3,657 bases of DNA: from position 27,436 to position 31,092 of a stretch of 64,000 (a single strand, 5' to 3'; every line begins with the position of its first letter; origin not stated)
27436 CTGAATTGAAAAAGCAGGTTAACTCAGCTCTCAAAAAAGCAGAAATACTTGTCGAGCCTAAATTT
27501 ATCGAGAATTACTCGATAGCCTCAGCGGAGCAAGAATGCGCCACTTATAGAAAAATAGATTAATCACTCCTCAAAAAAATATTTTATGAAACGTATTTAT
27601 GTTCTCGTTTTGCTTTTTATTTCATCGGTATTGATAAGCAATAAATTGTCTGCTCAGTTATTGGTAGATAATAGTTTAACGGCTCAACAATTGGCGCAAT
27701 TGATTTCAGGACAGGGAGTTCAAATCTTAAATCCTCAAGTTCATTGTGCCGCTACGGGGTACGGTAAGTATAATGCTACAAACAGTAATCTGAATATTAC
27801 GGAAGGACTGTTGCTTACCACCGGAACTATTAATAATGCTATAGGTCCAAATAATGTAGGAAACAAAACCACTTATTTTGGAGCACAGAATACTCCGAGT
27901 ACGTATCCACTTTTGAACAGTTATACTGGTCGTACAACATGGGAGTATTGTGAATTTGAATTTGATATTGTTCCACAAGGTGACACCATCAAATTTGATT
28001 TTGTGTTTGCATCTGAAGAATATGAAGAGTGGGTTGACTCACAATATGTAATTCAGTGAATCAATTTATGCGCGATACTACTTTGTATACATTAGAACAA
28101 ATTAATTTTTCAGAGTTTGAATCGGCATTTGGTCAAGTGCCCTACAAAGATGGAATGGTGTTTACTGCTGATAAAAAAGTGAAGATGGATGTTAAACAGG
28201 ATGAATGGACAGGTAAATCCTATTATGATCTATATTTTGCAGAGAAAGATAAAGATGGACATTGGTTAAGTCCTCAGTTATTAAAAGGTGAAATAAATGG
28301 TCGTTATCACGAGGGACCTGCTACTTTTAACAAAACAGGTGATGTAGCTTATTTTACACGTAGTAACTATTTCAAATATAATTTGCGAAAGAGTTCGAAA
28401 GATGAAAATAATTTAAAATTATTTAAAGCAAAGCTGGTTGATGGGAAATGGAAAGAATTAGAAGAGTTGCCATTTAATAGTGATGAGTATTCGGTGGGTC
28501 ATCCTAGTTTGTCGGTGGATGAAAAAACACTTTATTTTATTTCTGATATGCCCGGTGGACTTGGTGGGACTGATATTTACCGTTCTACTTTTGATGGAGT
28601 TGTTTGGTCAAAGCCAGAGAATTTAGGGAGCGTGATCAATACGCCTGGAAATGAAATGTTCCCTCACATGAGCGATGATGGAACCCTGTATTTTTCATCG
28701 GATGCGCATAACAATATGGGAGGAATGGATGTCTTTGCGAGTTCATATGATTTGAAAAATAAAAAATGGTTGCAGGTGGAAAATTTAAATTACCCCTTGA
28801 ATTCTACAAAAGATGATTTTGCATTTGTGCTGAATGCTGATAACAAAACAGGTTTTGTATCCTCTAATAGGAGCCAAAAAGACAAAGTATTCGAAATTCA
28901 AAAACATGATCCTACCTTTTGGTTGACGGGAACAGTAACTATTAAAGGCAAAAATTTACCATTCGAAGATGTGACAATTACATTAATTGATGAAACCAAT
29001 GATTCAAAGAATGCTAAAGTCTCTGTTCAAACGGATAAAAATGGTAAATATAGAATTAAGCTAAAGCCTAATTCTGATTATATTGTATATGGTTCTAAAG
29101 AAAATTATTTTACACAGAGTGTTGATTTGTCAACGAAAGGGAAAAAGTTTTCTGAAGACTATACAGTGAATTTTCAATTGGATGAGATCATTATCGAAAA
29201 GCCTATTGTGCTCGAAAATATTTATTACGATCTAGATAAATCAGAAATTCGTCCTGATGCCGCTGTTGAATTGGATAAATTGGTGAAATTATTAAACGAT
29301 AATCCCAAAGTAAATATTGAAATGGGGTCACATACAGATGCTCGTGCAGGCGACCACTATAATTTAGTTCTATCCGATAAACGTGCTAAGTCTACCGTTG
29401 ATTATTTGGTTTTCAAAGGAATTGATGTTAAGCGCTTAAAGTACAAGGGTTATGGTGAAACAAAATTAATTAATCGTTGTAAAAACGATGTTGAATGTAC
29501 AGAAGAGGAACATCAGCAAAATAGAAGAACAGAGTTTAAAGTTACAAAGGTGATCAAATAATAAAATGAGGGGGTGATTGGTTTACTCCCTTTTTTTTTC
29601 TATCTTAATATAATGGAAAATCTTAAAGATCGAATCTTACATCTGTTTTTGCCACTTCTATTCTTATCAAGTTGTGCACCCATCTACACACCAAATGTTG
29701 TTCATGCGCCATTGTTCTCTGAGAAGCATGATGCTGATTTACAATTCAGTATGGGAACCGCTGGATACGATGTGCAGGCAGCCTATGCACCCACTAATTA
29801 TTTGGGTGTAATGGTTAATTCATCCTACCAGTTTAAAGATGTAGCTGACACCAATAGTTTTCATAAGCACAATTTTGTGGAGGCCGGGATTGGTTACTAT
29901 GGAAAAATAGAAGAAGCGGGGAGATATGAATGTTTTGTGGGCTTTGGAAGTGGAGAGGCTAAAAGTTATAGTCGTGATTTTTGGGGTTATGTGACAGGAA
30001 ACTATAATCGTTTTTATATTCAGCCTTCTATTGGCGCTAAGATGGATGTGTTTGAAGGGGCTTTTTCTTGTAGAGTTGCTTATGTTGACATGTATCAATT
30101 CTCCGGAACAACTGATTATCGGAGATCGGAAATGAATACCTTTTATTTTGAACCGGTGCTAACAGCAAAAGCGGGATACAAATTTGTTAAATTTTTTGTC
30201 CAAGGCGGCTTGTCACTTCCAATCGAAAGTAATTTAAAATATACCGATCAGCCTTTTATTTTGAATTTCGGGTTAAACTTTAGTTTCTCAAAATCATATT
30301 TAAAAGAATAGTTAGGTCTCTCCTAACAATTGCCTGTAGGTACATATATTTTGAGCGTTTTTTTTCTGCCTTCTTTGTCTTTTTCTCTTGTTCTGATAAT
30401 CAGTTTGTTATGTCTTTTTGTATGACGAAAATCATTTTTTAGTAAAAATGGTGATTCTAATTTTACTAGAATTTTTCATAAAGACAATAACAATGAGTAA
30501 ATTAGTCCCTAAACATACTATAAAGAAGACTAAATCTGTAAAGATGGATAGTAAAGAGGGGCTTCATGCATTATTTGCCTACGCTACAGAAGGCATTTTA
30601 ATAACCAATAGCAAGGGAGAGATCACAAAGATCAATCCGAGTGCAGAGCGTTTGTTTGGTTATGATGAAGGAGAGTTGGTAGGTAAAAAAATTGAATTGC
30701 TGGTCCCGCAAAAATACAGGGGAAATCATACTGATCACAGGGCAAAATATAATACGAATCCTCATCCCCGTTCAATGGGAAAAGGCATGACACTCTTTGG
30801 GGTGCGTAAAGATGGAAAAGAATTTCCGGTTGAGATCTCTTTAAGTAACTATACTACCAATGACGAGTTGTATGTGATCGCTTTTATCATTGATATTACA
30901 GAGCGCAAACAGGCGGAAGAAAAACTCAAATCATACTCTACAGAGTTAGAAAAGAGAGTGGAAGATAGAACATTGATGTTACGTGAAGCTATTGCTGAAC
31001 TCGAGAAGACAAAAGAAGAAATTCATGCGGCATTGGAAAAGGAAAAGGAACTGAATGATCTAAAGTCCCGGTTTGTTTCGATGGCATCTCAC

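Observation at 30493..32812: FixL/FixJ–FixK-like module fused into two genes: a cytoplasmic PAS histidine kinase plus a receiver–Crp/Fnr-domain fusion regulator, embedded in the cco locus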

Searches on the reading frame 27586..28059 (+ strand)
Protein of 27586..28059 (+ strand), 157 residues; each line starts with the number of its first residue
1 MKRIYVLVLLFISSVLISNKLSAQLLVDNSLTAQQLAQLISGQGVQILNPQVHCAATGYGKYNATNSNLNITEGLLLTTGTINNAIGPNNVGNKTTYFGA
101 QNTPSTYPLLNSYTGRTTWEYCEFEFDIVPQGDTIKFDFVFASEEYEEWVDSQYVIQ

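Call 5: search_protein_families(library=pfam, proteins=[window:27586-28059:+], max_evalue=0.01)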
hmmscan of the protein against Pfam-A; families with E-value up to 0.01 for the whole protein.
window:27586-28059:+ (157 aa): 0 families

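Call 6: search_protein_families(library=ncbifam, proteins=[window:27586-28059:+], max_evalue=0.01)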
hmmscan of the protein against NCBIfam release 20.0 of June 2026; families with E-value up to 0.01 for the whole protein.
window:27586-28059:+ (157 aa): 1 family
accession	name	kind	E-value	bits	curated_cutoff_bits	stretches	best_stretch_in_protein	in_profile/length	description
NF038133.1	choice_anch_L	domain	2.5e-27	95.7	27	1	34-154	1-117/219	choice-of-anchor L domain-containing protein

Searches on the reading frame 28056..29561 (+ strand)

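Call 5: search_protein_families(library=pfam, proteins=[window:28056-29561:+], max_evalue=0.01)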
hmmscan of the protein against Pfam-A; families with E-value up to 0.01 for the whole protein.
window:28056-29561:+ (501 aa): 7 families
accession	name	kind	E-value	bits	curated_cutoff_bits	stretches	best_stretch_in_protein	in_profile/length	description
PF00691.25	OmpA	-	4.1e-15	56.3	27.2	1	390-479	1-92/98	OmpA family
PF07676.18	PD40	-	5.4e-10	39.4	20.9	1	190-225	1-35/38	WD40-like Beta Propeller Repeat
PF13620.12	CarboxypepD_reg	-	1.2e-06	29.2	32.3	1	290-360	2-69/82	Carboxypeptidase regulatory-like domain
PF22902.2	NOMO1-like_9th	-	3.5e-05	23.9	27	1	302-357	12-66/75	BOS complex subunit NOMO1-like, beta sandwich domain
PF13715.12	CarbopepD_reg_2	-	0.00087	19.7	32.2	1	291-375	2-78/88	CarboxypepD_reg-like domain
PF10670.15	DUF4198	-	0.003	18.2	34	1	290-342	149-201/209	Domain of unknown function (DUF4198)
PF20598.4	DUF6795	-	0.0067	17.2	27.4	0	291-365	2-73/103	Domain of unknown function (DUF6795)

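Call 6: search_protein_families(library=ncbifam, proteins=[window:28056-29561:+], max_evalue=0.01)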
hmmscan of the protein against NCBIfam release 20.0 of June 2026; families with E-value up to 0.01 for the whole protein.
window:28056-29561:+ (501 aa): 31 families (the best 25 are shown)
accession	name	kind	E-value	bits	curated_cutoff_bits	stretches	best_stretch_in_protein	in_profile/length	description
NF053607.1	CHU_0125_OmpA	equivalog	6.1e-121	405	620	1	9-498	147-638/639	CHU_0125 family OmpA-like outer membrane integrity protein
NF052230.1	T9SS_PorE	exception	6.5e-114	381.5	600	1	31-470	171-598/648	PorE family type IX secretion system protein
NF053611.1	YiaD_Gzip_OmpA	equivalog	4.1e-22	78.9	175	1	386-495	101-205/206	YiaD family glycine zipper/OmpA-like lipoprotein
NF053612.1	anchor_PA1041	equivalog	1.2e-18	68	250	1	377-496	118-235/236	PA1041 family peptidoglycan-binding anchor lipoprotein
TIGR02802.1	Pal_lipo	equivalog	1.3e-18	67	125.35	1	389-495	2-103/104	peptidoglycan-associated lipoprotein Pal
NF053613.1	OMP_toxin_LptF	equivalog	9.3e-16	58.3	400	1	387-495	141-244/256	lipotoxin F family OmpA-related lipoprotein LptF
NF033763.1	exchanger_TraB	exception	1.3e-15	56.4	700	1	381-497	386-498/522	outer membrane exchange protein TraB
NF045787.1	OmpABordt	equivalog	1.6e-14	54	200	1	386-496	84-189/194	outer membrane protein OmpA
TIGR03789.1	pdsO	hypoth_equivalog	2.5e-13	50.3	152.2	1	383-478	135-229/243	sortase-associated OmpA-like protein PdsO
NF008067.1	PRK10802.1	equivalog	1.8e-12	47.4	261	1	388-470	68-150/171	peptidoglycan-associated lipoprotein Pal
NF008071.1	PRK10808.1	equivalog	2.5e-12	46.8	277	1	388-476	232-324/358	porin OmpA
NF007804.1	PRK10510.1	equivalog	5.3e-11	42.3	307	1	370-496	98-216/219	OmpA family lipoprotein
NF053585.1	OMP_LP_YfiB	equivalog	7.4e-11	42.2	128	1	387-492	56-156/163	outer membrane lipoprotein YfiB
NF053608.1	Lsa66_OmpA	equivalog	3.4e-10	39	700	1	408-477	496-565/581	fibronectin-binding adhesin Lsa66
NF006545.0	PRK09039.1-4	equivalog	1.6e-08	34.6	372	1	385-498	222-341/342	peptidoglycan -binding protein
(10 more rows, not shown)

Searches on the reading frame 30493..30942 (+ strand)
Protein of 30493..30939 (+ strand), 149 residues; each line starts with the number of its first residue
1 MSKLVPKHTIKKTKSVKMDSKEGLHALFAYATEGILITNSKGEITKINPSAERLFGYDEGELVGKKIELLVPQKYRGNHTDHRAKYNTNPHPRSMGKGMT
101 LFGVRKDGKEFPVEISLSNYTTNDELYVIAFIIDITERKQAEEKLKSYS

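Call 9: search_solved_structures(query=window:30493-30939:+, max_evalue=1, show_alignments=5)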
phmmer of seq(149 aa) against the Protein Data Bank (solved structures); distinct sequences matched with E-value up to 1: 39.
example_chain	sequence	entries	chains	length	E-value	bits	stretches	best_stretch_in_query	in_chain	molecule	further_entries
1dp6_A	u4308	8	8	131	9.5e-19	71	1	31-146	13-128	FIXL PROTEIN | SENSOR PROTEIN FIXL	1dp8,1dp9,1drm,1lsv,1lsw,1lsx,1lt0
1y28_A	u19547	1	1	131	9.5e-19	71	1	31-146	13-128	Sensor protein fixL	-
1xj4_A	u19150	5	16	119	1.8e-18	70.1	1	34-146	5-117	Sensor protein fixL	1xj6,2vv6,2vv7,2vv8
1xj2_A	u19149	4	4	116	2.4e-18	69.7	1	35-146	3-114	Sensor protein fixL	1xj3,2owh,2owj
8js5_A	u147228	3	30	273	2.4e-18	69.7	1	25-146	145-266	Sensor protein FixL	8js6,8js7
2cmn_A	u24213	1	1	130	2.6e-18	69.6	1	31-146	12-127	SENSOR PROTEIN FIXL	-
10jx_A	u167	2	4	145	1.5e-16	63.9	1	25-131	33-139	Multi-sensor signal transduction histidine kinase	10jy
1d06_A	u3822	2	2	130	1.5e-14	57.4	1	24-136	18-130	nitrogen fixation regulatory protein fixL | FIXL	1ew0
1v9y_A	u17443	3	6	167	8.5e-11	45.2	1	33-142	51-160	Heme pas sensor protein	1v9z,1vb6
1s66_L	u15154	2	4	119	3.1e-10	43.4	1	34-134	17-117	Hypothetical protein yddU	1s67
9cdr_A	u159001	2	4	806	7.6e-10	42.2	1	33-141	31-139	Oxygen sensor protein DosP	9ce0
9bgv_A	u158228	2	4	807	7.7e-10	42.1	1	33-141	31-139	Oxygen sensor protein DosP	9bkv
9cmf_A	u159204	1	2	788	9.8e-10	41.8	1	34-141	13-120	Oxygen sensor protein DosP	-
9clo_A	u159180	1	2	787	9.8e-10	41.8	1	34-141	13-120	Oxygen sensor protein DosP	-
2pr5_A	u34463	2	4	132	0.0013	21.9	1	31-145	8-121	Blue-light photoreceptor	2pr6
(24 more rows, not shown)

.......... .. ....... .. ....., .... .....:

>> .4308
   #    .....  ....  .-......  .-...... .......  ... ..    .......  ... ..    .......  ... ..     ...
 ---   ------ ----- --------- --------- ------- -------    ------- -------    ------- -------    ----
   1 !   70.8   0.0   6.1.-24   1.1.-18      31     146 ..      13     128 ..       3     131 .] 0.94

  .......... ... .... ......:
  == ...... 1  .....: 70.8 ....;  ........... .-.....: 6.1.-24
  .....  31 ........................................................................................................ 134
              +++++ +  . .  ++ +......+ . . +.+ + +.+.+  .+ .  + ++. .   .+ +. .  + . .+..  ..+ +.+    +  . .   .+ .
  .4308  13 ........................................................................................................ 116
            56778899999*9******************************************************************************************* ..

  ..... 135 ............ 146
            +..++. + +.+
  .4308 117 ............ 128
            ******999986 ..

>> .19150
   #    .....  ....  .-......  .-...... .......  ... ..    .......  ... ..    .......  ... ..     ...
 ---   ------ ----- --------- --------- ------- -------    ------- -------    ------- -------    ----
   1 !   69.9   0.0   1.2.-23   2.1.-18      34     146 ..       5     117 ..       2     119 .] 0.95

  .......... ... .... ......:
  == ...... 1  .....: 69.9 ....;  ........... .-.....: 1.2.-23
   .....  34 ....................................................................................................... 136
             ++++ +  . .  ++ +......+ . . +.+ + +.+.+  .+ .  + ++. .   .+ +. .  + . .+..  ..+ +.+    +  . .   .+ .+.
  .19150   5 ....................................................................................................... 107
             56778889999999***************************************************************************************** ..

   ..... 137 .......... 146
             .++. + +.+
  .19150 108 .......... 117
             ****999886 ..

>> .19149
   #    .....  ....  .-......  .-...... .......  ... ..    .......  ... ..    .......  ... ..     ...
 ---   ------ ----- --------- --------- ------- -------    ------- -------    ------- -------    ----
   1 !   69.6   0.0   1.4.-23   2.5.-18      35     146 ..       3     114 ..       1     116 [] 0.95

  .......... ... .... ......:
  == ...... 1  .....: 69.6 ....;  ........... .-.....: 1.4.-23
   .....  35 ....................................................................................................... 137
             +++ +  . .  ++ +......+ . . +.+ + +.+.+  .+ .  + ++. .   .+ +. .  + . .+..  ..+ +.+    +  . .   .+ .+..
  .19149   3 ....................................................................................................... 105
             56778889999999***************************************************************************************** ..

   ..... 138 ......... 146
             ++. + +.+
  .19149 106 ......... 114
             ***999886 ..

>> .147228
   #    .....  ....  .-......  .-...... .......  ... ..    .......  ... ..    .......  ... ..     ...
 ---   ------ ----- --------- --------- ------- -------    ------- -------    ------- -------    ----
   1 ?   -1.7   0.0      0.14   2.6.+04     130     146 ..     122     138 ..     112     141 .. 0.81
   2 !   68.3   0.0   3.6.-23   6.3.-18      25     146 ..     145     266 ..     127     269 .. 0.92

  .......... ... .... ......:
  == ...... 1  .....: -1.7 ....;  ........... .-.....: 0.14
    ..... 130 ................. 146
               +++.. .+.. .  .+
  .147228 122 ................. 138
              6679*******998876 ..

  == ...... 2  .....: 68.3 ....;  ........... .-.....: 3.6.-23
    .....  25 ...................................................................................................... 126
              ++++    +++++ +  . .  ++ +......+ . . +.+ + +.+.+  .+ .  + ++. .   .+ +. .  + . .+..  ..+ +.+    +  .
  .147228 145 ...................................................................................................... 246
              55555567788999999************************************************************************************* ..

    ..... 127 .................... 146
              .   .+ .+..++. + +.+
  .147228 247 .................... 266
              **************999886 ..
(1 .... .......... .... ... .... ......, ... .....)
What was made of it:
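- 30493..31737 (+): Soluble sensor histidine kinase (414 aa): FixL/DosP-clade PAS (about residues 24-140, nt 30562-30912), HisKA with phospho-acceptor His200 (codon 31090-31092), HATPase_c. PDB phmmer: FixL 1e-18, DosP 1e-10, non-haem PAS >=1e-3 (call 9).
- Single sequence: FixL 1e-18 and DosP 1e-10, against >=1e-3 for other PAS domains (call 9).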

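Call 82: search_solved_structures(query=A4, max_evalue=0.01, show_alignments=0)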
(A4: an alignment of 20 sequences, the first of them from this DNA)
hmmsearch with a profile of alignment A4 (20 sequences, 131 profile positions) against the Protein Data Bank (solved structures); distinct sequences matched with E-value up to 0.01: 45.
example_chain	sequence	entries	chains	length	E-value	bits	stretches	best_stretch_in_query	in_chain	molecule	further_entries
9cdr_A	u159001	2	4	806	5.9e-20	74.6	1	15-128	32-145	Oxygen sensor protein DosP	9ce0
9cmf_A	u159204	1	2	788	6.4e-20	74.5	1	15-128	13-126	Oxygen sensor protein DosP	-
9bgv_A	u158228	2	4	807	7.2e-20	74.4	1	15-128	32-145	Oxygen sensor protein DosP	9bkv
9clo_A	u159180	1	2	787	7.7e-20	74.3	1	15-128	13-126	Oxygen sensor protein DosP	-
10jx_A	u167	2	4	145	4.6e-19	71.7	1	8-109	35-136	Multi-sensor signal transduction histidine kinase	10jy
1v9y_A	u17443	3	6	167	1.8e-18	69.8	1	14-127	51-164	Heme pas sensor protein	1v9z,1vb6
1dp6_A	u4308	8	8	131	2.4e-18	69.4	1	9-128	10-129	FIXL PROTEIN | SENSOR PROTEIN FIXL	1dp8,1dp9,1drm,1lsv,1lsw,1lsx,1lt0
1y28_A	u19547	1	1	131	2.9e-18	69.2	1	9-128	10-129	Sensor protein fixL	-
2cmn_A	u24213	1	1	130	3.9e-18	68.7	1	9-128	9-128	SENSOR PROTEIN FIXL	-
1xj4_A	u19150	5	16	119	6e-18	68.1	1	15-128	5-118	Sensor protein fixL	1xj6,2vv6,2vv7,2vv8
1d06_A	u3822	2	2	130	6.4e-18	68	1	14-117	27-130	nitrogen fixation regulatory protein fixL | FIXL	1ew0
1xj2_A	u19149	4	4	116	7.4e-18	67.8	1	16-128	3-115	Sensor protein fixL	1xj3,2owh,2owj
8js5_A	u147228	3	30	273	1.3e-17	67.1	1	10-129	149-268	Sensor protein FixL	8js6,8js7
1s66_L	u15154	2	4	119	2.2e-17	66.3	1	14-116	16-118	Hypothetical protein yddU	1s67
3ewk_A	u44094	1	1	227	6.8e-07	32.4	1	12-48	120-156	Sensor protein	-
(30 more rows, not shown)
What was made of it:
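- The gap of more than 10 orders of magnitude between the FixL/DosP-group hits and all other PAS domains holds for the family profile (call 82).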

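Call 83: search_solved_structures(query=A4, max_evalue=1e-15, show_alignments=5)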
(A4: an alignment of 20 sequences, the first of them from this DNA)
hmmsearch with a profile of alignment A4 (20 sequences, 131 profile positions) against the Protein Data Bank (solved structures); distinct sequences matched with E-value up to 1e-15: 14.
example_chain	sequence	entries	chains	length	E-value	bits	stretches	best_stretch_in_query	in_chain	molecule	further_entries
9cdr_A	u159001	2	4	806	5.9e-20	74.6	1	15-128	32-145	Oxygen sensor protein DosP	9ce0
9cmf_A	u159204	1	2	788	6.4e-20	74.5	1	15-128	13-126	Oxygen sensor protein DosP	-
9bgv_A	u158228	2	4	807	7.2e-20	74.4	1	15-128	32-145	Oxygen sensor protein DosP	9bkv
9clo_A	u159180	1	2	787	7.7e-20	74.3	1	15-128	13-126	Oxygen sensor protein DosP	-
10jx_A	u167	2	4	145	4.6e-19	71.7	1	8-109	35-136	Multi-sensor signal transduction histidine kinase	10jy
1v9y_A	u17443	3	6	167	1.8e-18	69.8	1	14-127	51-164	Heme pas sensor protein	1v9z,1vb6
1dp6_A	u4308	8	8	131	2.4e-18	69.4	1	9-128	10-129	FIXL PROTEIN | SENSOR PROTEIN FIXL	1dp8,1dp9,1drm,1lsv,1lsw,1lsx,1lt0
1y28_A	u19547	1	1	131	2.9e-18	69.2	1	9-128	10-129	Sensor protein fixL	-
2cmn_A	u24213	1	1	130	3.9e-18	68.7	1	9-128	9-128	SENSOR PROTEIN FIXL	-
1xj4_A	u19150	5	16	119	6e-18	68.1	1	15-128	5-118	Sensor protein fixL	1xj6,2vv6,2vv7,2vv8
1d06_A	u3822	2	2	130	6.4e-18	68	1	14-117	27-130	nitrogen fixation regulatory protein fixL | FIXL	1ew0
1xj2_A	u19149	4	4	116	7.4e-18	67.8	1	16-128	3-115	Sensor protein fixL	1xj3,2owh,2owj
8js5_A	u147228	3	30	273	1.3e-17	67.1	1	10-129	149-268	Sensor protein FixL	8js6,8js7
1s66_L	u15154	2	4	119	2.2e-17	66.3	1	14-116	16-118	Hypothetical protein yddU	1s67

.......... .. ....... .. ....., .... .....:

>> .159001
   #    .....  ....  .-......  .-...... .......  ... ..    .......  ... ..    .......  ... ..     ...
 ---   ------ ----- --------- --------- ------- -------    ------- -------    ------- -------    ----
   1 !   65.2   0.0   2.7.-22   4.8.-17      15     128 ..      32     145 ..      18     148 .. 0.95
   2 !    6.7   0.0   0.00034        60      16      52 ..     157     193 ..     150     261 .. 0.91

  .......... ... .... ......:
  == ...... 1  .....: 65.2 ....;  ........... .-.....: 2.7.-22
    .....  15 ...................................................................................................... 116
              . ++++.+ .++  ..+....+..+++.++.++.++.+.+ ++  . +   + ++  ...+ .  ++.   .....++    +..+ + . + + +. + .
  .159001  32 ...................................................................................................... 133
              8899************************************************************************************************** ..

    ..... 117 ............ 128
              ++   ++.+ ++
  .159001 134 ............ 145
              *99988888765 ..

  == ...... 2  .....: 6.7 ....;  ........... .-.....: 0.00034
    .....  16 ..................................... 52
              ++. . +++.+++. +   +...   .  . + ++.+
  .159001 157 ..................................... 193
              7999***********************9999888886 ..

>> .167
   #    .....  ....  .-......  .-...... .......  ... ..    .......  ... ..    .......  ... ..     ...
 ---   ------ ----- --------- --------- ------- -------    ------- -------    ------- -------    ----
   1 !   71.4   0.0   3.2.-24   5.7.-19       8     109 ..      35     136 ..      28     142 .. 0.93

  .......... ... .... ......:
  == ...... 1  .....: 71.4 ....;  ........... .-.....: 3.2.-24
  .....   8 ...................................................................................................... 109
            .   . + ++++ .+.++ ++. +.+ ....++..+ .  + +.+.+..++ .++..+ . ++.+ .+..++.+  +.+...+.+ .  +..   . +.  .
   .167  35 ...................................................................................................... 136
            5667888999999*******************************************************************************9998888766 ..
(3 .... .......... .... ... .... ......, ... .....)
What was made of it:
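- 30727..30729 (+): Codon of His79, the predicted proximal haem ligand (aligned to BjFixL His200 and DosP His77). Gapless alignments (calls 9, 83).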
